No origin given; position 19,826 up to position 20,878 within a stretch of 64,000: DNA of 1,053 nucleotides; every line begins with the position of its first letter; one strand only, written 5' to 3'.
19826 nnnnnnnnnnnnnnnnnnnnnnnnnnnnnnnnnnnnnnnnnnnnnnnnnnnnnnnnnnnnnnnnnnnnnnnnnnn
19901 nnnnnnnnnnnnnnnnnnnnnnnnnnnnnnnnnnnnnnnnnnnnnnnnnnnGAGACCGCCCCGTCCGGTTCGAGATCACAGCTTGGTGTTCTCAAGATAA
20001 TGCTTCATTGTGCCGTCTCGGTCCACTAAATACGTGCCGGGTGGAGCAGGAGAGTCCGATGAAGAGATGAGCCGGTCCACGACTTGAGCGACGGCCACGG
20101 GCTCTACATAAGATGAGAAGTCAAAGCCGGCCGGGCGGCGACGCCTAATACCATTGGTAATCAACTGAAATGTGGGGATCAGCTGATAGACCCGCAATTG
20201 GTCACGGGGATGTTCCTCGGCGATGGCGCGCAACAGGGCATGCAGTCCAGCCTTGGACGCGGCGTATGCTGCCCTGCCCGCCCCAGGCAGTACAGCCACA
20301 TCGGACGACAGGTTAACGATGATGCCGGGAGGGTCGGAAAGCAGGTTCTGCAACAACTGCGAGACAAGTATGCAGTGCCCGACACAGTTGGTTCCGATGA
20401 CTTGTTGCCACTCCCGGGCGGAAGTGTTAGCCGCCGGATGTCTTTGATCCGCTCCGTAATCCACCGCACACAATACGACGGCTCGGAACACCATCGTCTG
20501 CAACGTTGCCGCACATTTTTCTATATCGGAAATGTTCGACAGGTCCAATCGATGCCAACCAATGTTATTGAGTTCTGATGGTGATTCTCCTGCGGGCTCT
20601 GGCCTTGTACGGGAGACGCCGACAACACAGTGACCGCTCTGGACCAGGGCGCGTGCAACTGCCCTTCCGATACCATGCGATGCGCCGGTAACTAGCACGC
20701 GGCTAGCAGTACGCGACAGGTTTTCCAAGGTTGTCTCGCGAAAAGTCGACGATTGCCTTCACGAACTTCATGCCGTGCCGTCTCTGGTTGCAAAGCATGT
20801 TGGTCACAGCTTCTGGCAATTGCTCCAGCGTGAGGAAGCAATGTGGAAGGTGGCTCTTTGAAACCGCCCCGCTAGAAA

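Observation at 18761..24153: C7-cyclitol (pseudosugar)-like biosynthetic cassette in an acidobacterial-type genome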

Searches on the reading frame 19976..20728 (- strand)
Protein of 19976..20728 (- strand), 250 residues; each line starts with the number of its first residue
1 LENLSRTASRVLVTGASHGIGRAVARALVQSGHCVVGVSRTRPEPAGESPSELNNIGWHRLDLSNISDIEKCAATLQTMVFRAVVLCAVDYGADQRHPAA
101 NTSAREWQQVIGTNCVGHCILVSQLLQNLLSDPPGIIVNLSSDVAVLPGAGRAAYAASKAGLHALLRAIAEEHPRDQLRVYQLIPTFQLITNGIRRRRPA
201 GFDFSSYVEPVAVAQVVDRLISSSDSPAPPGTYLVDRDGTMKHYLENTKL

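Call 4: search_protein_families(library=pfam, proteins=[window:19976-20728:-], max_evalue=0.01)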
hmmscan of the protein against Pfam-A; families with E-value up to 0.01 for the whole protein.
window:19976-20728:- (250 aa): 6 families
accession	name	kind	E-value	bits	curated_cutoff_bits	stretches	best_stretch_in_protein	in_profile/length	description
PF00106.31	adh_short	-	3e-30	105.6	26.6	1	11-187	3-181/195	short chain dehydrogenase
PF13561.12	adh_short_C2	-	4.4e-20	72.7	27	1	15-186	1-174/236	Enoyl-(Acyl carrier protein) reductase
PF08659.16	KR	-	1.1e-11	45.4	22.6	1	11-169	3-163/180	KR domain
PF01370.27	Epimerase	-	4.8e-08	33.1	20.9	1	11-173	1-160/240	NAD dependent epimerase/dehydratase family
PF18306.6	LDcluster4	-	0.0061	16.6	26.3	0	10-44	33-67/151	SLOG cluster4 family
PF13460.12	NAD_binding_10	-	0.0071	16.7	27.2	0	15-125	1-99/184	NAD(P)H-binding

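Call 5: search_protein_families(library=ncbifam, proteins=[window:19976-20728:-], max_evalue=0.01)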
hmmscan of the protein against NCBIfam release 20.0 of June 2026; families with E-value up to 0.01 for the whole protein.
window:19976-20728:- (250 aa): 216 families (the best 25 are shown)
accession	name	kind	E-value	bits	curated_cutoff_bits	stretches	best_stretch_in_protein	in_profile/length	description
NF009466.0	PRK12826.1-2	subfamily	3.2e-24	85.8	222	1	7-185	2-184/248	3-oxoacyl-ACP reductase FabG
TIGR01830.1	3oxo_ACP_reduc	equivalog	4.3e-24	85.5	297.75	1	11-187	1-180/239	3-oxoacyl-[acyl-carrier-protein] reductase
NF005672.0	PRK07454.1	equivalog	2.6e-23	82.5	234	1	7-185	5-185/241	SDR family oxidoreductase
NF006073.0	PRK08219.1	equivalog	1.3e-22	80.6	218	1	10-224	5-212/227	SDR family oxidoreductase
NF005067.0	PRK06484.1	equivalog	2.5e-22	79.1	713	1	8-187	8-190/524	short chain dehydrogenase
NF006074.0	PRK08220.1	equivalog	4.4e-22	78.9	312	1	7-179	7-171/251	2,3-dihydro-2,3-dihydroxybenzoate dehydrogenase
NF005118.0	PRK06550.1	equivalog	4.8e-22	79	270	1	9-185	6-170/236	3-oxoacyl-ACP reductase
NF005893.0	PRK07856.1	equivalog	5.3e-22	78.3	255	1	4-185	5-179/255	SDR family oxidoreductase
NF005467.0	PRK07060.1-5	equivalog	1.2e-21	77.4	360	1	7-189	8-184/245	SDR family oxidoreductase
NF005594.0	PRK07326.1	equivalog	1.3e-21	77.3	271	1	9-186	7-184/237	SDR family oxidoreductase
NF004791.0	PRK06138.1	equivalog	3.2e-21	75.8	312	1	11-186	8-184/252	SDR family oxidoreductase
NF004197.0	PRK05653.1-1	equivalog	8.6e-21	74.7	332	1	10-187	9-188/249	3-oxoacyl-ACP reductase FabG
NF005436.0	PRK07023.1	equivalog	1.5e-20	74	292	1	7-185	4-183/248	SDR family oxidoreductase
NF004200.0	PRK05653.1-5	equivalog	3e-20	72.8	273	1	9-185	3-183/242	3-oxoacyl-ACP reductase FabG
NF006565.0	PRK09072.1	equivalog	3.7e-20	72.6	238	1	8-185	5-181/265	SDR family oxidoreductase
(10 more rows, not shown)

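Call 40: list_cluster_members(proteins=[window:19976-20728:-, window:18761-19951:-, window:17881-18711:+, window:16556-17581:-, window:15540-16331:-, window:14495-15430:-, window:20703-21860:-])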
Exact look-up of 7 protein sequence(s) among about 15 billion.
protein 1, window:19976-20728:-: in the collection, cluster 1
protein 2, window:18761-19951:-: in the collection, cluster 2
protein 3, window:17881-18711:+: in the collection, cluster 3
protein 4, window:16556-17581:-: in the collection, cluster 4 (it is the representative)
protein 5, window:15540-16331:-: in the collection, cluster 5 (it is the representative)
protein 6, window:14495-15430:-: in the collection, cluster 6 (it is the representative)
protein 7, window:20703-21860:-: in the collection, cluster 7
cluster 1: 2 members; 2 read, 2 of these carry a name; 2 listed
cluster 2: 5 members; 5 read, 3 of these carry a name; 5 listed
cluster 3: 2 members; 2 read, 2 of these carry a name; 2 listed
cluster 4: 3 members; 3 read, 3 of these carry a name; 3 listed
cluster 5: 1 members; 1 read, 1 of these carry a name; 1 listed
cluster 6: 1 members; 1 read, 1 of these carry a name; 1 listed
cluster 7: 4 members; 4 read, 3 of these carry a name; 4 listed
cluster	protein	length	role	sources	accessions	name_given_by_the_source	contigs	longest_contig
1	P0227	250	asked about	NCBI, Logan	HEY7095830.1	MAG TPA: SDR family oxidoreductase [Terriglobales bacterium]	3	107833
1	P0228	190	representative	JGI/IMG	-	NAD(P)-dependent dehydrogenase (short-subunit alcohol dehydrogenase family)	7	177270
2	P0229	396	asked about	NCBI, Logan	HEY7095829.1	MAG TPA: glycosyltransferase family 1 protein [Terriglobales bacterium]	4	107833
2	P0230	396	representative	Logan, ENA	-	-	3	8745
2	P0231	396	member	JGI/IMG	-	glycosyltransferase involved in cell wall biosynthesis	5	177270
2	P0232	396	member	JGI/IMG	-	glycosyltransferase involved in cell wall biosynthesis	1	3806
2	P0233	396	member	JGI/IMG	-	-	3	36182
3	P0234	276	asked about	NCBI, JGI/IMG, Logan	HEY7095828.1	MAG TPA: sulfotransferase domain-containing protein [Terriglobales bacterium] | hypothetical protein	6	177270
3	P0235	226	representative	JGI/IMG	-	hypothetical protein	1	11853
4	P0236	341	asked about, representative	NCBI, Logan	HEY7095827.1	MAG TPA: GDP-mannose 4,6-dehydratase [Terriglobales bacterium]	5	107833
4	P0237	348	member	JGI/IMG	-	GDPmannose 4,6-dehydratase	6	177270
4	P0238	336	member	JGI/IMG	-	GDPmannose 4,6-dehydratase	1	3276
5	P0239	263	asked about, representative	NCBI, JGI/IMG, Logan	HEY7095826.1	MAG TPA: WecB/TagA/CpsF family glycosyltransferase [Terriglobales bacterium] | N-acetylglucosaminyldiphosphoundecaprenol N-acetyl-beta-D-mannosaminyltransferase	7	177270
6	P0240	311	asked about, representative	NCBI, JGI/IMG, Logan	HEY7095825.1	MAG TPA: NAD-dependent epimerase/dehydratase family protein [Terriglobales bacterium] | GDP-L-fucose synthase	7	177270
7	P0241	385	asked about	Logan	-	-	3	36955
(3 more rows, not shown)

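Call 45: search_solved_structures(query=window:19976-20728:-, max_evalue=1e-12)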
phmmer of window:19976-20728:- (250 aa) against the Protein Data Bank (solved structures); distinct sequences matched with E-value up to 1e-12: 34.
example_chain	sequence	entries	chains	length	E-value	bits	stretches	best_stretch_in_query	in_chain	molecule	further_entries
6wpr_A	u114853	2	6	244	3.2e-17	66.2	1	11-219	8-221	3-oxoacyl-[acyl-carrier-protein] reductase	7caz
6uds_A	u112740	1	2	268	3.2e-17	66.2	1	10-219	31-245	3-oxoacyl-(Acyl-carrier-protein) reductase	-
6t60_A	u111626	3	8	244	3.4e-17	66.1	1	11-219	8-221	3-oxoacyl-(Acyl-carrier-protein) reductase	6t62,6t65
9ng1_A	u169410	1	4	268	1.4e-15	60.8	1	6-185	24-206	2,3-dihydroxy-2,3-dihydro-p-cumate dehydrogenase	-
5cdy_A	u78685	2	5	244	3.8e-15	59.4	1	11-187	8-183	3-oxoacyl-[acyl-carrier protein] reductase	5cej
1vl8_A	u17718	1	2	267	7.4e-15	58.5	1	11-187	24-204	Gluconate 5-dehydrogenase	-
3woh_A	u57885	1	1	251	1.4e-14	57.5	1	11-185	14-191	SiaM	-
2uvd_A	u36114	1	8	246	1.6e-14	57.4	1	11-187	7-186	3-OXOACYL-(ACYL-CARRIER-PROTEIN) REDUCTASE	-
3sj7_A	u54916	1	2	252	2.5e-14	56.8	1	10-187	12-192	3-oxoacyl-(Acyl-carrier-protein) reductase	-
3osu_A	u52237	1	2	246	2.5e-14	56.7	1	9-187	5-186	3-oxoacyl-[acyl-carrier-protein] reductase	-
4wjz_A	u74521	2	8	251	2.7e-14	56.6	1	10-187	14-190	3-oxoacyl-[acyl-carrier-protein] reductase FabG | 3-oxoacyl-[acyl-carrier protein] reductase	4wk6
3op4_A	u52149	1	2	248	3.6e-14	56.2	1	10-187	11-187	3-oxoacyl-[acyl-carrier protein] reductase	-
3rro_A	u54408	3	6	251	3.7e-14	56.2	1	10-187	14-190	3-ketoacyl-(acyl-carrier-protein) reductase | 3-oxoacyl-[acyl-carrier protein] reductase | 3-oxoacyl-[acyl-carrier-protein] reductase FabG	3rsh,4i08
5mln_A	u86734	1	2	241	3.8e-14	56.1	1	7-224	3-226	Alcohol dehydrogenase 3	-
4j2h_A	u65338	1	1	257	4.1e-14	56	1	8-187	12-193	Short chain alcohol dehydrogenase-related dehydrogenase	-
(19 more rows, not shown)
